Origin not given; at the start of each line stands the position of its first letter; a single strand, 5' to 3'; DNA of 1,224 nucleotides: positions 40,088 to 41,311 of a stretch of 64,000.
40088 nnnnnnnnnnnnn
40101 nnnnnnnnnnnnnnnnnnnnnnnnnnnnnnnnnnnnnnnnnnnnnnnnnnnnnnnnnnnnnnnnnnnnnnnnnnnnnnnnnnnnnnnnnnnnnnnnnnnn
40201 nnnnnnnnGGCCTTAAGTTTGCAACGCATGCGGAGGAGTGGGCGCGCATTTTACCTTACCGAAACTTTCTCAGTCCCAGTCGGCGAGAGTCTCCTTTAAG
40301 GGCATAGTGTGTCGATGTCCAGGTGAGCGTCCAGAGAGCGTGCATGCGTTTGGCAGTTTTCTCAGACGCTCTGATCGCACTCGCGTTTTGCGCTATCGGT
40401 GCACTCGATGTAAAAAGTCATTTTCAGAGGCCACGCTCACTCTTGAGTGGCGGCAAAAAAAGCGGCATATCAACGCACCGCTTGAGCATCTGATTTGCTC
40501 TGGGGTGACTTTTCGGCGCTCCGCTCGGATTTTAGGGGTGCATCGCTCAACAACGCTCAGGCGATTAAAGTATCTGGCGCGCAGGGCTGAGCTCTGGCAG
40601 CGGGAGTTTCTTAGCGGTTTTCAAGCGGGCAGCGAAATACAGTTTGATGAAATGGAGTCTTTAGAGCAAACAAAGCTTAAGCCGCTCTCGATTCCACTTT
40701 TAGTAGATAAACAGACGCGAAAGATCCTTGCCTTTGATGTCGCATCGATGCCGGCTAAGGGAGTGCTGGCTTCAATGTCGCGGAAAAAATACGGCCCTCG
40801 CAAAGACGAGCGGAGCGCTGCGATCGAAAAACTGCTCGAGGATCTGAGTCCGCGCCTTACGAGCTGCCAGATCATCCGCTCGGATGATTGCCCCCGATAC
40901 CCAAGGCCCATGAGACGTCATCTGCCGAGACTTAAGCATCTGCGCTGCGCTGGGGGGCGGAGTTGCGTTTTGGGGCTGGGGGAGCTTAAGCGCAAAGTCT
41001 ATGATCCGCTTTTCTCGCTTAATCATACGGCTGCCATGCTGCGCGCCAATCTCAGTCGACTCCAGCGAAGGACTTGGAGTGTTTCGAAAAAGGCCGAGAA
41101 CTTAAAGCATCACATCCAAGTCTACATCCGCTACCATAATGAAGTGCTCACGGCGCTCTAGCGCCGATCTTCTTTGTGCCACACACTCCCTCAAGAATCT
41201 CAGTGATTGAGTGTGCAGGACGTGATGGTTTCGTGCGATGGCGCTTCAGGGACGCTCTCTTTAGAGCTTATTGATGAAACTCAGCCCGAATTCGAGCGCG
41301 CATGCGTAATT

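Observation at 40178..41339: Intact IS1-family element whose perfect 25-bp inverted repeats supply the C-termini and stop codons of both convergent neighbours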

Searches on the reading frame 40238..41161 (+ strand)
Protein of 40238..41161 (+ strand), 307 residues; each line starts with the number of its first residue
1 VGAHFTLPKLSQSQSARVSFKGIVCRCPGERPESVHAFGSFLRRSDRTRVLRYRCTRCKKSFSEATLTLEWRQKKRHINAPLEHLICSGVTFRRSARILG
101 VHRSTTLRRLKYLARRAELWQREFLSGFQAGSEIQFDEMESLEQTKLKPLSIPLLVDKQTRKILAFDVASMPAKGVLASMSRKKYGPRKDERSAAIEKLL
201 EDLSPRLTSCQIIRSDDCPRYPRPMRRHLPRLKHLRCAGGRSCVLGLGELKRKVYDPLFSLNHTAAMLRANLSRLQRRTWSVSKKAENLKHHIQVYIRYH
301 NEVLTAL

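Call 4: search_protein_families(library=pfam, proteins=[window:40238-41161:+], max_evalue=0.1)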
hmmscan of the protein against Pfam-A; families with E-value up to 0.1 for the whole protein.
window:40238-41161:+ (307 aa): 1 family
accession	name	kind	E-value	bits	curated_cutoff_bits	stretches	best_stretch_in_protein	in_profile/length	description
PF03400.19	DDE_Tnp_IS1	-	0.057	14.2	24.1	0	265-300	93-128/131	IS1 transposase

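Call 5: search_protein_families(library=ncbifam, proteins=[window:40238-41161:+], max_evalue=0.1)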
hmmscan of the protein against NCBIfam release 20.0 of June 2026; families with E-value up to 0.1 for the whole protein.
window:40238-41161:+ (307 aa): 3 families
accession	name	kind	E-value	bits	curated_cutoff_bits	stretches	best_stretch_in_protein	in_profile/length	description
NF033558.1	transpos_IS1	equivalog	1.6e-11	44.5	100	1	50-172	19-136/199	IS1 family transposase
NF033550.5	transpos_ISL3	equivalog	0.002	17.3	180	1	48-119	45-117/370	ISL3 family transposase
NF050000.1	IS1_IS1595_Zn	domain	0.03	14.9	28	1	51-64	20-33/34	IS1/IS1595 family N-terminal zinc-binding domain-containing protein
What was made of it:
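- On IS1 family: PF03400 scores 14.2 bits against 24.1 (E 0.057) (calls 4, 5).
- Scores are below the curated IS1 thresholds: 44.5 vs 100 bits (NCBIfam) and 14.2 vs 24.1 (Pfam) (calls 4, 5).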

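Call 7: find_homologous_proteins(query=window:40238-41161:+)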
Query window:40238-41161:+ (307 aa): 2665 proteins with E <= 0.001 among 3970 candidates; the best 120 are listed.
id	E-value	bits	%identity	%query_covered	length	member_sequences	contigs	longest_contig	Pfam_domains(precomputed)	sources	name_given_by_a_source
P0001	6.3e-176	602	99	89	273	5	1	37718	-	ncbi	-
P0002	4.7e-125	435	69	93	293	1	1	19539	-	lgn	-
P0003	3.3e-123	429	68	93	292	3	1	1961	-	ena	-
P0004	3.0e-120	419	68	93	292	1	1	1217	-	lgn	-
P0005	2.5e-118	413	69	89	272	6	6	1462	-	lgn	-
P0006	1.8e-117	410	66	93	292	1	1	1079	-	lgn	-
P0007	7.0e-113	395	65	92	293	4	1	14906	-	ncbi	-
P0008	1.7e-112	394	70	81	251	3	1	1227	-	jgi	jgi:hypothetical protein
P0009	2.3e-88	314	53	89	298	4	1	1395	-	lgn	-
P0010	4.7e-84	300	54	87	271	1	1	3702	-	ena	-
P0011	8.4e-84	299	79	55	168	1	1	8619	-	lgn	-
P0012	1.1e-83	299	51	93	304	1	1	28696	-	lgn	-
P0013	2.3e-82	295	50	91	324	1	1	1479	-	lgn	-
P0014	4.6e-82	294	51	93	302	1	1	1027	-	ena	-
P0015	8.1e-82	293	52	91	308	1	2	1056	-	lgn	-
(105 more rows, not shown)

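Call 8: find_encoding_contigs(protein=window:40238-41161:+, flank=6000, max_places=10)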
Protein window:40238-41161:+ (307 aa): no gene with exactly this product is on record in the collection.

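Call 9: find_encoding_contigs(protein=P0001, flank=6000, max_places=10)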
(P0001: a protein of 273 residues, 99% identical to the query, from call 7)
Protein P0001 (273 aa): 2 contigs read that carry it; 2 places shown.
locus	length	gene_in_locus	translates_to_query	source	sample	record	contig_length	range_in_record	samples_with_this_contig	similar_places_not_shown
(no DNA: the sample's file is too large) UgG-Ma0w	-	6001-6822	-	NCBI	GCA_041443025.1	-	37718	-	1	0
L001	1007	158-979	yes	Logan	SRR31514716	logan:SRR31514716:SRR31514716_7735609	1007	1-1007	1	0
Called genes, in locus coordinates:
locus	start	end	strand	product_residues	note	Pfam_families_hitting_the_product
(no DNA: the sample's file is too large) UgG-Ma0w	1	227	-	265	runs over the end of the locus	PF00303:Thymidylat_synt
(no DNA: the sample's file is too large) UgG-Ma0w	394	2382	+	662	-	PF00580:UvrD-helicase, PF13245:AAA_19, PF13361:UvrD_C, PF13538:UvrD_C_2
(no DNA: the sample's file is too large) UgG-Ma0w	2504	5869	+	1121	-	PF00082:Peptidase_S8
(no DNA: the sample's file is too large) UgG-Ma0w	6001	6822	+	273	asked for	-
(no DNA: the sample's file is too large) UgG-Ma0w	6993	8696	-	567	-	PF01578:Cytochrom_C_asm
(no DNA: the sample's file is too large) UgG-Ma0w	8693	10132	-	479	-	PF05140:ResB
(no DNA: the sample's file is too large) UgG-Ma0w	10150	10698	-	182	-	-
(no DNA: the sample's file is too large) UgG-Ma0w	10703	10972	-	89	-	-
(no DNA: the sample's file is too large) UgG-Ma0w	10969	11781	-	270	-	-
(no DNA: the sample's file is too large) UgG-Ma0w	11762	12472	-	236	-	PF01553:Acyltransferase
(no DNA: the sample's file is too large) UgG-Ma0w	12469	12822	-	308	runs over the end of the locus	PF00682:HMGL-like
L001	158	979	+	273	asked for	-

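Call 10: find_encoding_contigs(protein=P0002, flank=4000, max_places=6)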
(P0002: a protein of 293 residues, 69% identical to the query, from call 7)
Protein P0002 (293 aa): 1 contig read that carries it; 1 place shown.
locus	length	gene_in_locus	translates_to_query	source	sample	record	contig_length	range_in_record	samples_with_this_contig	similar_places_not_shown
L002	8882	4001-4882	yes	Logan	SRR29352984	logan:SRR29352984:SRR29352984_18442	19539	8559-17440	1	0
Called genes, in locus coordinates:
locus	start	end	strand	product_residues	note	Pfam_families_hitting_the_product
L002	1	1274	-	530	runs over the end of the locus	PF00005:ABC_tran, PF13304:AAA_21 (faint), PF12848:ABC_tran_Xtn, PF00005:ABC_tran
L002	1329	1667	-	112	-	-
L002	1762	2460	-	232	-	PF02308:MgtC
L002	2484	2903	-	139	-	-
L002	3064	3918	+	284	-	-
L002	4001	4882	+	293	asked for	-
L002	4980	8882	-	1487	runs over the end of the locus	-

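Call 11: find_encoding_contigs(protein=P0007, flank=4000, max_places=6)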
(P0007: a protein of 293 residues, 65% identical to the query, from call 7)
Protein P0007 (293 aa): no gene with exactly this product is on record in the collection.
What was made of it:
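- Tried and rejected: Look-ups of the 307-aa protein and of P0007 (calls 8, 11): Neither is on record.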

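Call 22: find_related_loci(query=A1, collection=genome_contigs, flank=2500)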
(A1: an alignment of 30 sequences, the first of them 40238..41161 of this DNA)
Query A1 (307 aa) in genome_contigs; peptide patterns used: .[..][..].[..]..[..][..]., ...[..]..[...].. (x = any residue, [..] = any of these).
597 stretches matched a pattern (row limit reached: there are more); 577 encode a relative of the query (tblastn E <= 1e-3); the best 80 are kept; 80 distinct loci.
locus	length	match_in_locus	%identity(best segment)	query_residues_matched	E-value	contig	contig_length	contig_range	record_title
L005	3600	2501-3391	49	15-307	1e-90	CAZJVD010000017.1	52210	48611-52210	MAG TPA_asm: uncultured Oligoflexia bacterium isolate SRP178908_co1_53 genome assembly, contig: NODE_316_length_52210_co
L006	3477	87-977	49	15-307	1e-90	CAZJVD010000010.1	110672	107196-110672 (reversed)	MAG TPA_asm: uncultured Oligoflexia bacterium isolate SRP178908_co1_53 genome assembly, contig: NODE_67_length_110672_co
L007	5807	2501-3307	51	39-305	5e-85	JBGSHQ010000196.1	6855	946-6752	MAG: Bdellovibrionia bacterium isolate JTS-AC109 k141_3013334, whole genome shotgun sequence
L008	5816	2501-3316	50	39-306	3e-84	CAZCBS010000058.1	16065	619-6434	MAG TPA_asm: uncultured Bacteriovoracaceae bacterium isolate binchicken_co185_82 genome assembly, contig: NODE_5224_leng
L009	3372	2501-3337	51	28-306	2e-83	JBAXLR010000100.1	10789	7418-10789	MAG: bacterium isolate ELA432 MAG432_100, whole genome shotgun sequence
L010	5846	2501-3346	48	28-307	3e-83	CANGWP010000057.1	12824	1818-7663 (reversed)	MAG: Bdellovibrionales bacterium isolate RE-15aug16-115 genome assembly, contig: RE-15aug16-C7333, whole genome shotgun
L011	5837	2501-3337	49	27-304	5e-82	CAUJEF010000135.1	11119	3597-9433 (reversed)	MAG: Bdellovibrionota bacterium isolate KLAP141 genome assembly, contig: KLAP141_234492, whole genome shotgun sequence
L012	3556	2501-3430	43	5-304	4e-82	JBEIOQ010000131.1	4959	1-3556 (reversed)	MAG: Halobacteriovoraceae bacterium isolate Sample-106-S6-bin-15 Sample_106_S6-bin_15-k141_1221237, whole genome shotgun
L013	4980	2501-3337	50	28-306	4e-82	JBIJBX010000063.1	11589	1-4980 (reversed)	MAG: Oligoflexales bacterium isolate ME2006-08-10D11_3300044971_group2_bin84 Rohwer_bin1141_scaffold_3893_c2, whole geno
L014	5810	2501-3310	50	39-306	9e-82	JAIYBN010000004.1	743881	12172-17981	MAG: Proteobacteria bacterium isolate E1_MAG_00048 pond_E1_MAG_00048_000000000011, whole genome shotgun sequence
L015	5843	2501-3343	48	27-304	2e-81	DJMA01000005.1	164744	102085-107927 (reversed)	MAG TPA_asm: Bdellovibrionaceae bacterium UBA6502 UBA6502_contig_26, whole genome shotgun sequence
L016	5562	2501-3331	51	28-304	4e-81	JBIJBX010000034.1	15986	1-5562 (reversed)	MAG: Oligoflexales bacterium isolate ME2006-08-10D11_3300044971_group2_bin84 Rohwer_bin1141_scaffold_2697_c1, whole geno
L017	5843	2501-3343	48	27-304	6e-81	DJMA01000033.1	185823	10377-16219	MAG TPA_asm: Bdellovibrionaceae bacterium UBA6502 UBA6502_contig_30, whole genome shotgun sequence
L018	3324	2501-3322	48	32-301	2e-80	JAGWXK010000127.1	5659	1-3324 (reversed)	MAG: Bdellovibrionales bacterium isolate REEB465 contig-150_24874, whole genome shotgun sequence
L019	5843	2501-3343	48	27-304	2e-80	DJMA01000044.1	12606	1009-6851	MAG TPA_asm: Bdellovibrionaceae bacterium UBA6502 UBA6502_contig_269, whole genome shotgun sequence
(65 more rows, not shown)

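Call 28: find_related_loci(query=window:40307-41161:+, collection=metagenome_contigs, flank=3000)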
Query window:40307-41161:+ (284 aa) in metagenome_contigs; peptide patterns used: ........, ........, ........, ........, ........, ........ (x = any residue, [..] = any of these).
240 stretches matched a pattern; 76 encode a relative of the query (tblastn E <= 1e-3); 76 distinct loci.
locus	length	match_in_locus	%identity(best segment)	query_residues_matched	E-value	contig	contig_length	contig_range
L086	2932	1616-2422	50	16-281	4e-83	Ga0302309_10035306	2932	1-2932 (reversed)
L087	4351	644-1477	46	5-282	2e-79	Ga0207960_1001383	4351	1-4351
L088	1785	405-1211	48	16-281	7e-82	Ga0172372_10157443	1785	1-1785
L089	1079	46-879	46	3-281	1e-84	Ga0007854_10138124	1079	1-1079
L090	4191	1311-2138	46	9-282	5e-78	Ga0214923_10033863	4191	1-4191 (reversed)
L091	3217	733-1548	46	10-281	9e-78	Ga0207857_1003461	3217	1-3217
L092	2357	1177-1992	46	10-281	4e-79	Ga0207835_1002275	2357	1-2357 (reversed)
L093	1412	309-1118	47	16-282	1e-81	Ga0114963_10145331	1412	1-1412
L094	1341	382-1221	47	3-283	3e-81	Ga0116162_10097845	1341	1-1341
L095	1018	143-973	47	7-283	3e-82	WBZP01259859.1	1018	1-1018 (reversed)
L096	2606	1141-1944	46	14-281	3e-77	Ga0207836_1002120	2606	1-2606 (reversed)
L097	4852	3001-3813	44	12-282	1e-74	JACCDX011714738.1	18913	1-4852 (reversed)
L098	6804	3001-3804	45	15-282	1e-74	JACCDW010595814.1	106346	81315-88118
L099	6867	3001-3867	44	3-283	2e-74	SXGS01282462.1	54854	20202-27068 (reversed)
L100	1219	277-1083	49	16-282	5e-80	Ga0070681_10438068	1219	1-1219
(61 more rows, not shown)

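Call 29: list_cluster_members(proteins=[P0001, P0011, P0005])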
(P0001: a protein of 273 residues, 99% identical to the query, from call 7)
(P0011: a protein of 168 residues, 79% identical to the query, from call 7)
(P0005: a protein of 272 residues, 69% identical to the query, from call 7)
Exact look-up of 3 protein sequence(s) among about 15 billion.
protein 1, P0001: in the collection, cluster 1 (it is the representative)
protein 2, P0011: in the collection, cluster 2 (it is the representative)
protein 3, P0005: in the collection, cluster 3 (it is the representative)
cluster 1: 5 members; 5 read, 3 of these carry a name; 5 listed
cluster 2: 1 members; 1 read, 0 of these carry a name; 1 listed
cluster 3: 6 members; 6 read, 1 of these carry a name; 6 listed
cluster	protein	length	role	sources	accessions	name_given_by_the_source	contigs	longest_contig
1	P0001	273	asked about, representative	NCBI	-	-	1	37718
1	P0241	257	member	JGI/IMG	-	hypothetical protein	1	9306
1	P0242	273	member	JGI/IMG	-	hypothetical protein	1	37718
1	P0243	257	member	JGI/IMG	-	hypothetical protein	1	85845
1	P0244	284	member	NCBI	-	-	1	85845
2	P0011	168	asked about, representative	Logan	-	-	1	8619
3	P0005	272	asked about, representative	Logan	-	-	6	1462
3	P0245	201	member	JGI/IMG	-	hypothetical protein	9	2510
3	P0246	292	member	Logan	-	-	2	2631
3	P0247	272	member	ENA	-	-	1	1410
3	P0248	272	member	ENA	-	-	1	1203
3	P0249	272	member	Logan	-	-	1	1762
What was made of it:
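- On Insertion sequence (any family): For this exact element only one locus is known (call 29).
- All transposases at least 90% identical come from this one locus in three assemblies (call 29).
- Tried and rejected: The protein-cluster look-up was used instead (call 29).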

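Call 36: search_protein_families(library=pfam, alignment_id=A1, max_evalue=0.01)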
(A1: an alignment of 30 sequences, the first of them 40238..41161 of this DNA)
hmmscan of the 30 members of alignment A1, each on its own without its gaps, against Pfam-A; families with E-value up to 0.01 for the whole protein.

A. member 1, window:40238-41161:+ (307 aa): 0 families

B. families by the number of members that match (of 30 scanned): 10 families
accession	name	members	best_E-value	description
PF13936.12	HTH_38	4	5.9e-06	Helix-turn-helix domain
PF02954.25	HTH_8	2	0.00099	Bacterial regulatory protein, Fis family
PF02892.21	zf-BED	2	0.0016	BED zinc finger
PF13542.12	HTH_Tnp_ISL3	2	0.0064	Helix-turn-helix domain of transposase family ISL3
PF15978.11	TnsD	1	0.0027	Tn7-like transposition protein D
PF13556.12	HTH_30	1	0.0063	PucR C-terminal helix-turn-helix domain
PF12759.13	HTH_Tnp_IS1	1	0.0066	InsA C-terminal domain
PF14369.11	Zn_ribbon_19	1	0.0074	zinc-ribbon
PF12171.14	zf-C2H2_jaz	1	0.0082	Zinc-finger double-stranded RNA-binding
PF13384.12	HTH_23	1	0.0083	Homeodomain-like domain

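Call 47: predict_structure(alignment_id=A2)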
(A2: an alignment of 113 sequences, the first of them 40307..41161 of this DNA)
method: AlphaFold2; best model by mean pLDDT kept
length: 284 residues; sequences in the alignment: 113
mean_pLDDT: 92.2   pTM: 0.88
mean pLDDT of the five models: 92.2, 92.2, 91.9, 89.6, 87.5
residues with pLDDT >= 90: 229; 70-90: 38; 50-70: 17; < 50: 0
segments of 3 or more residues with pLDDT < 50: none
pLDDT, mean of each block of 10 residues (from residue 1): 68 93 92 91 89 94 93 95 94 98 97 95 94 98 98 96 97 98 97 97 98 90 75 94 91 67 94 98 88
secondary structure, 60 per line:
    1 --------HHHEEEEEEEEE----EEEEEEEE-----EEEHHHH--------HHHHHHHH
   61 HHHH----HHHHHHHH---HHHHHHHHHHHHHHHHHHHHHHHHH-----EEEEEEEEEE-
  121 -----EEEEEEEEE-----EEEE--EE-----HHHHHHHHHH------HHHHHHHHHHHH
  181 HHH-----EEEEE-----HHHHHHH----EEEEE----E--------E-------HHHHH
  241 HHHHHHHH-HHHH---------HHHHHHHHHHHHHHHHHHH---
elements in order: E12-20 E25-32 E38-40 H41-44 H53-64 H69-76 H80-104 E110-119 E126-134 E140-143 H153-162 H169-183 E189-193 H199-205 E210-214 H236-248 H250-253 H263-281
